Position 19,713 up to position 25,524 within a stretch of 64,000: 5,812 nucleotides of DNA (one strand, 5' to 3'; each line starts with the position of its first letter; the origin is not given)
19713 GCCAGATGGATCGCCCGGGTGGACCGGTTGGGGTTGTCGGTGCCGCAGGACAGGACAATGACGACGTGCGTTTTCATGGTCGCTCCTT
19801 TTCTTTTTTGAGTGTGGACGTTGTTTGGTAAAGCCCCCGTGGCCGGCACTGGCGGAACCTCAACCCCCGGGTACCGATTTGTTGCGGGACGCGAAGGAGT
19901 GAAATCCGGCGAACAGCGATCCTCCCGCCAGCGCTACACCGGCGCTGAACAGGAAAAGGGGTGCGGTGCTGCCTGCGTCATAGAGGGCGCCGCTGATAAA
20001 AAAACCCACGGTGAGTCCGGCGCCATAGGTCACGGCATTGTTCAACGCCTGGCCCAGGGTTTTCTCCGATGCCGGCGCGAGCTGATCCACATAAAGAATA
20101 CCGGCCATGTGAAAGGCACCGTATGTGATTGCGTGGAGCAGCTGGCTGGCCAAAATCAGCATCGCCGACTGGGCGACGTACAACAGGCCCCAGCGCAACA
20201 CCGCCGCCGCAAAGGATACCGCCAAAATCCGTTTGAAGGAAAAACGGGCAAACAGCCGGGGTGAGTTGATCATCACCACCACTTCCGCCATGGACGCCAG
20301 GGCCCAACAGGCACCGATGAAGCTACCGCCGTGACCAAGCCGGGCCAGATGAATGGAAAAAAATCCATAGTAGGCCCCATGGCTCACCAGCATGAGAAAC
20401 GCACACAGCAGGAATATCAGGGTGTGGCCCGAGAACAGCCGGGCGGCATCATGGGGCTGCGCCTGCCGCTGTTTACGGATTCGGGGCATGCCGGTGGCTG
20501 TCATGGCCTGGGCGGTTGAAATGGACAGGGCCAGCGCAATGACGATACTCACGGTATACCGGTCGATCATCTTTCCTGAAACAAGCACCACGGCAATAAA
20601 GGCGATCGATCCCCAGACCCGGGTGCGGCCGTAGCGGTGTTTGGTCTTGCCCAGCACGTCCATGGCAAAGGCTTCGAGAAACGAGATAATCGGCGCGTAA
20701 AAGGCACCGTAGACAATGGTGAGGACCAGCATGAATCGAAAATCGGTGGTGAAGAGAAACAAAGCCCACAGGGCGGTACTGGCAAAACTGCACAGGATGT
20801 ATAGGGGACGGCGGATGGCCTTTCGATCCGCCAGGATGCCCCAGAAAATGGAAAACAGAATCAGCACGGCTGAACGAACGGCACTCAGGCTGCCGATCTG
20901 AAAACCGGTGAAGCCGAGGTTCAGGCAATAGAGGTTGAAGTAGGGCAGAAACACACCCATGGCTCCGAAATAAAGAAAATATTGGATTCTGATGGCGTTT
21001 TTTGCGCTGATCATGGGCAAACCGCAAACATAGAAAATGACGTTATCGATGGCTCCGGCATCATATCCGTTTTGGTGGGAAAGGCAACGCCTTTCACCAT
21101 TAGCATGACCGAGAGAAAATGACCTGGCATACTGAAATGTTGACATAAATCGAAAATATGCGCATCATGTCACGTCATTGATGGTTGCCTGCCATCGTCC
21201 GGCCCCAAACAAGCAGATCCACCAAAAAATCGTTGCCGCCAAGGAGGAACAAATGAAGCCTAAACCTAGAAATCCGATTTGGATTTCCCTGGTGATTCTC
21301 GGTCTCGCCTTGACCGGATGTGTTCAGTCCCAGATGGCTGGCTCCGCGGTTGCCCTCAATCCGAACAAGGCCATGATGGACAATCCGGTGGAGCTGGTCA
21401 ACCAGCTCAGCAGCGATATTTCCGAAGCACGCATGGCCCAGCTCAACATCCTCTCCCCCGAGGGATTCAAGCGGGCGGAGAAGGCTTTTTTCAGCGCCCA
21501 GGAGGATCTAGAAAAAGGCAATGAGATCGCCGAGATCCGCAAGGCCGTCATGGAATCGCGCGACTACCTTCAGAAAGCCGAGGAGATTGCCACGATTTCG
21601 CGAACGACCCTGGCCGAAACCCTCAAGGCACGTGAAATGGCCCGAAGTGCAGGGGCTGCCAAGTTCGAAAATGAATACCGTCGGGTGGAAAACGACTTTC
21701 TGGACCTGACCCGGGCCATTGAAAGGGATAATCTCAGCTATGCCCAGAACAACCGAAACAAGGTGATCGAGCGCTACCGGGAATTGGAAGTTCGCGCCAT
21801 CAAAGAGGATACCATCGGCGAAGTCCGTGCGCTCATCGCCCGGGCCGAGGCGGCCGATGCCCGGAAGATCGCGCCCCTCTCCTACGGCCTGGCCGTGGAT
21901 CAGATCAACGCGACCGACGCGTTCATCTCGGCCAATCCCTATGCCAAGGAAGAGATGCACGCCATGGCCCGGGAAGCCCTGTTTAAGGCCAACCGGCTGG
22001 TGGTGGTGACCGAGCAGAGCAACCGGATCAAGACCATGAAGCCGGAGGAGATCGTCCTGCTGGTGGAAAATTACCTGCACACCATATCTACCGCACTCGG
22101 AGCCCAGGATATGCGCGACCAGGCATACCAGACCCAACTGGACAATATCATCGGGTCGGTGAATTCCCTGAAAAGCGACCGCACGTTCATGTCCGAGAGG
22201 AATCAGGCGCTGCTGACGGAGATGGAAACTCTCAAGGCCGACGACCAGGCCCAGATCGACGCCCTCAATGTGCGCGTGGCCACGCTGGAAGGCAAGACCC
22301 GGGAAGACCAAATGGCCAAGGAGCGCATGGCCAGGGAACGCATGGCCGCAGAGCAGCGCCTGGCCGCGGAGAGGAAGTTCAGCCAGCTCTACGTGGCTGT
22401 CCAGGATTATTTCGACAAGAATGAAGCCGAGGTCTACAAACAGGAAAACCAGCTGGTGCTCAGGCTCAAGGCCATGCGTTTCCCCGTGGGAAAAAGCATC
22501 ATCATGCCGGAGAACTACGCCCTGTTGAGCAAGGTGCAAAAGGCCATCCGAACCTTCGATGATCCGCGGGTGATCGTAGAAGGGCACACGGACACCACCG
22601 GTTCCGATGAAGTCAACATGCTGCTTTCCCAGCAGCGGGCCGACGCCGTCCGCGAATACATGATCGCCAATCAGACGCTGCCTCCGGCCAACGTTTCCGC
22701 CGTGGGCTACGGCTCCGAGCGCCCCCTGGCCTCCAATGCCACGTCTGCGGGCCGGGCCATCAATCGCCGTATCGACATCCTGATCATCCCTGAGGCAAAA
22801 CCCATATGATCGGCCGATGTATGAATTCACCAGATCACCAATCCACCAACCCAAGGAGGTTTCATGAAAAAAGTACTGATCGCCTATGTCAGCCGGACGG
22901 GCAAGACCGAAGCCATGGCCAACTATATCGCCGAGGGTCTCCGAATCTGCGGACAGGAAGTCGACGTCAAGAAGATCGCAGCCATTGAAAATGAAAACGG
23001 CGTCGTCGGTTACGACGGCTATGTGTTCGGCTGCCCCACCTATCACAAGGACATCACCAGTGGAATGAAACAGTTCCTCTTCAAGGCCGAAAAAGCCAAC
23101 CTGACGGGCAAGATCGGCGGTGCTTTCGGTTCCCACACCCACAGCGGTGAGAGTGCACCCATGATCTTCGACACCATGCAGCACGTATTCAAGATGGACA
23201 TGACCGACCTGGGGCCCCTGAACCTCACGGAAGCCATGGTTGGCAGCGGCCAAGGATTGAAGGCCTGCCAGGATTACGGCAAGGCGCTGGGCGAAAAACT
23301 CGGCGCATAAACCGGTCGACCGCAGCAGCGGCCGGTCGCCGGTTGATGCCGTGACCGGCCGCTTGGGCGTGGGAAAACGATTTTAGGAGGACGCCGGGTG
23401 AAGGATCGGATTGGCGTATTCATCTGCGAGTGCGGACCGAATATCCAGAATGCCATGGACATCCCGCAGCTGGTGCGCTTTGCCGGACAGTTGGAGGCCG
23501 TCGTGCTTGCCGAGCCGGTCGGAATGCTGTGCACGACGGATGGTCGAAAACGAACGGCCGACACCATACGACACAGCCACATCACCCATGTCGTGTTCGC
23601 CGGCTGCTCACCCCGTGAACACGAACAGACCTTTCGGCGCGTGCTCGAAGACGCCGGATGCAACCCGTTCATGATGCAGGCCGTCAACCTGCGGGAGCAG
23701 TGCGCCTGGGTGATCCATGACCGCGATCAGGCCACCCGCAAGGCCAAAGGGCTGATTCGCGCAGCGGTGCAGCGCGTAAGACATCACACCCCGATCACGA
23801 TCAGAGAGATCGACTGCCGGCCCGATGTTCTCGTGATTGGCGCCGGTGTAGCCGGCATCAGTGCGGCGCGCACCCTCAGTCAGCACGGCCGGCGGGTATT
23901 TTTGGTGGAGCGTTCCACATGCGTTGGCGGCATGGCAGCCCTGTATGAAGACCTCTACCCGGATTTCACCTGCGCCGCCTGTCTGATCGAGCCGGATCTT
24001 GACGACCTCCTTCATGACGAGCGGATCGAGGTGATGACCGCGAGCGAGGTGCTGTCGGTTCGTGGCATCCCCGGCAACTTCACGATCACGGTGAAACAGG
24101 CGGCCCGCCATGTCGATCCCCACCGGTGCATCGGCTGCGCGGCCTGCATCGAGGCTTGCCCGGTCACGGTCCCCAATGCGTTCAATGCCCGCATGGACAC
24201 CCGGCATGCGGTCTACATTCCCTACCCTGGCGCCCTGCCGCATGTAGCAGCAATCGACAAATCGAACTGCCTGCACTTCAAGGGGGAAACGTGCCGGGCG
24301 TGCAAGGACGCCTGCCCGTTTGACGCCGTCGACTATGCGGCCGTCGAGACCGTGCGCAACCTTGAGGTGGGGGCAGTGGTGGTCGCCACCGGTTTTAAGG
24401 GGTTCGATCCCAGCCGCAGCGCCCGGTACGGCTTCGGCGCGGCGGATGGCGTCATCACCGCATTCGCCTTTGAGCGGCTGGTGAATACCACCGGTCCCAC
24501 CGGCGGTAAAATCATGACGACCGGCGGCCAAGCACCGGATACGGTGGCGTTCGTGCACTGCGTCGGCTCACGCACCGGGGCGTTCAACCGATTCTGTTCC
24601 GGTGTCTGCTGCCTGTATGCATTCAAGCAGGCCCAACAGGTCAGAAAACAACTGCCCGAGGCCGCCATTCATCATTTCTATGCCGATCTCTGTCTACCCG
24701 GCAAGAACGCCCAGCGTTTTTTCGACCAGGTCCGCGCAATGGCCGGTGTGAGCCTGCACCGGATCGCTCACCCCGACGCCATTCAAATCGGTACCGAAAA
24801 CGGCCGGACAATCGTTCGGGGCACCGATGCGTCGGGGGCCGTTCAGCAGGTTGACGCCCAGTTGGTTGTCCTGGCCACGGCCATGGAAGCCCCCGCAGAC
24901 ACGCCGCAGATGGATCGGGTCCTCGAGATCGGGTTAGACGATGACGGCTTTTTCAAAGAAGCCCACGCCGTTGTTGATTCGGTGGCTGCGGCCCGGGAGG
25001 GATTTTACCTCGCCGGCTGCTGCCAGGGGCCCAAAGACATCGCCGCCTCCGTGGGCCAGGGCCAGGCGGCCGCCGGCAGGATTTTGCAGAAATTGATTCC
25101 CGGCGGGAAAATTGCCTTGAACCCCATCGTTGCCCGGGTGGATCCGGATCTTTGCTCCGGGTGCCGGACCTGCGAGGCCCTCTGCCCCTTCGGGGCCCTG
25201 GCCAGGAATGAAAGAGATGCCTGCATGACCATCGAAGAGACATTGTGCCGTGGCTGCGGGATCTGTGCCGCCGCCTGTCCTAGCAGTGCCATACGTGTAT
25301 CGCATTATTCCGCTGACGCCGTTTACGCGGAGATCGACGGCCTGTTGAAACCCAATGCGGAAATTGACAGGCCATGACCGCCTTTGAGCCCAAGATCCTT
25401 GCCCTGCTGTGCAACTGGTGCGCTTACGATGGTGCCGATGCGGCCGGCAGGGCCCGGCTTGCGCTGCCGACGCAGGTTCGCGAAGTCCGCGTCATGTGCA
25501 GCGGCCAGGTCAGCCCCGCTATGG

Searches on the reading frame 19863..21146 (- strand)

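Call 21: search_protein_families(library=pfam, proteins=[window:19863-21146:-])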
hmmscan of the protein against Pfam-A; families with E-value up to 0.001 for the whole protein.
window:19863-21146:- (428 aa): 4 families
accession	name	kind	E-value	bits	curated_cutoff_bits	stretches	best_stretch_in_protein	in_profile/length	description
PF12832.13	MFS_1_like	-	7.6e-74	249.4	25.2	1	53-400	5-373/373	MFS_1 like family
PF03825.22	Nuc_H_symport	-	4.2e-29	102.2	25.9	1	52-394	7-367/400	Nucleoside H+ symporter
PF07690.21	MFS_1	-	6.8e-18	65.1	33.4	2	56-317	5-280/347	Major Facilitator Superfamily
PF01306.25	LacY_symp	-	5.3e-07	29.2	24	1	54-195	14-163/413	LacY proton/sugar symporter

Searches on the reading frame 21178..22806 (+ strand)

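Call 21: search_protein_families(library=pfam, proteins=[window:21178-22806:+])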
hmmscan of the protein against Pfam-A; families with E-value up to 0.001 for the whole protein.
window:21178-22806:+ (543 aa): 1 family
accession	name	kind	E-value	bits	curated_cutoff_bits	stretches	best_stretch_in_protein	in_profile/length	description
PF00691.25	OmpA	-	1e-22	80.7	27.2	1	435-530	2-98/98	OmpA family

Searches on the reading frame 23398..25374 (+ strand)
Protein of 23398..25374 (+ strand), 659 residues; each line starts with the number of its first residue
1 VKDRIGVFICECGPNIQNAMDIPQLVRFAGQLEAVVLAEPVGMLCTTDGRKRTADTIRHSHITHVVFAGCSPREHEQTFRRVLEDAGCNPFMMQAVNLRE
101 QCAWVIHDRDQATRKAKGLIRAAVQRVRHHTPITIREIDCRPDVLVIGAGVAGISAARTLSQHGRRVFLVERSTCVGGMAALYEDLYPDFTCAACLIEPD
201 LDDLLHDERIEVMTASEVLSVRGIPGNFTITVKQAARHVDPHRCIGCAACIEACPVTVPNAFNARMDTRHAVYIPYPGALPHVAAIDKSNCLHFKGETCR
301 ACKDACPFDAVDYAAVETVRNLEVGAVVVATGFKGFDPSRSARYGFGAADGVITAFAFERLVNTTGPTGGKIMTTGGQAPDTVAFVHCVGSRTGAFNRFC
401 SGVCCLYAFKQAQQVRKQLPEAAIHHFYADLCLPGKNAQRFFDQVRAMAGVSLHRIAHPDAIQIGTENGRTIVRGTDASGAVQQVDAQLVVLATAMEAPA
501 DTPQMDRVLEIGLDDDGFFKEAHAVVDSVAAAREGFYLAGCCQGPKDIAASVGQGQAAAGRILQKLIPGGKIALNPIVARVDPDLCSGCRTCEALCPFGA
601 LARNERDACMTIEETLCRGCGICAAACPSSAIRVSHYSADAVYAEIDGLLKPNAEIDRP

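Call 21: search_protein_families(library=pfam, proteins=[window:23398-25374:+])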
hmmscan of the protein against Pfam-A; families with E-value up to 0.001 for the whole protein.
window:23398-25374:+ (659 aa): 23 families
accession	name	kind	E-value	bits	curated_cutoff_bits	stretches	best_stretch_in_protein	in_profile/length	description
PF00037.32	Fer4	-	1.4e-20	72.6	21.1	3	580-601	2-23/24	4Fe-4S binding domain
PF12837.12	Fer4_6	-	1.5e-18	66.1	25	3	578-601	1-24/24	4Fe-4S binding domain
PF13237.11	Fer4_10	-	3.1e-14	53.1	25.5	2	580-628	3-53/53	4Fe-4S dicluster domain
PF12838.12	Fer4_7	-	1.6e-12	48.2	27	2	243-310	1-52/52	4Fe-4S dicluster domain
PF14697.11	Fer4_21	-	1.9e-11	44.4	35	2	579-633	1-58/59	4Fe-4S dicluster domain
PF13187.11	Fer4_9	-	6.9e-10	39.3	27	1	586-632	2-52/52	4Fe-4S dicluster domain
PF07992.20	Pyr_redox_2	-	2.3e-09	37.6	26.1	1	143-184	2-44/291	Pyridine nucleotide-disulphide oxidoreductase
PF12797.12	Fer4_2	-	5e-09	36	24.5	0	238-256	4-22/22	4Fe-4S binding domain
PF12831.13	FAD_oxidored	-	1e-08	35.3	27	1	143-180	1-38/416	FAD dependent oxidoreductase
PF13450.12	NAD_binding_8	-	2.1e-08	34.7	21.9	1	146-190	1-43/68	NAD(P)-binding Rossmann-like domain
PF12800.12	Fer4_4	-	3.1e-08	33.7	24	0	241-256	1-16/17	4Fe-4S binding domain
PF13183.11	Fer4_8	-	5.4e-08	33.7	27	0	242-308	3-66/68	4Fe-4S dicluster domain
PF13484.11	Fer4_16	-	7.6e-08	33.5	30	0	243-308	1-65/66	4Fe-4S double cluster binding domain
PF25160.1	LdpA_Fe-S-bd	-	4.1e-07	30.1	27.6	1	590-637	7-48/49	LdpA Fe-S cluster-binding domain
PF00890.30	FAD_binding_2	-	1.5e-06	28.1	20.4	1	143-178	1-36/414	FAD binding domain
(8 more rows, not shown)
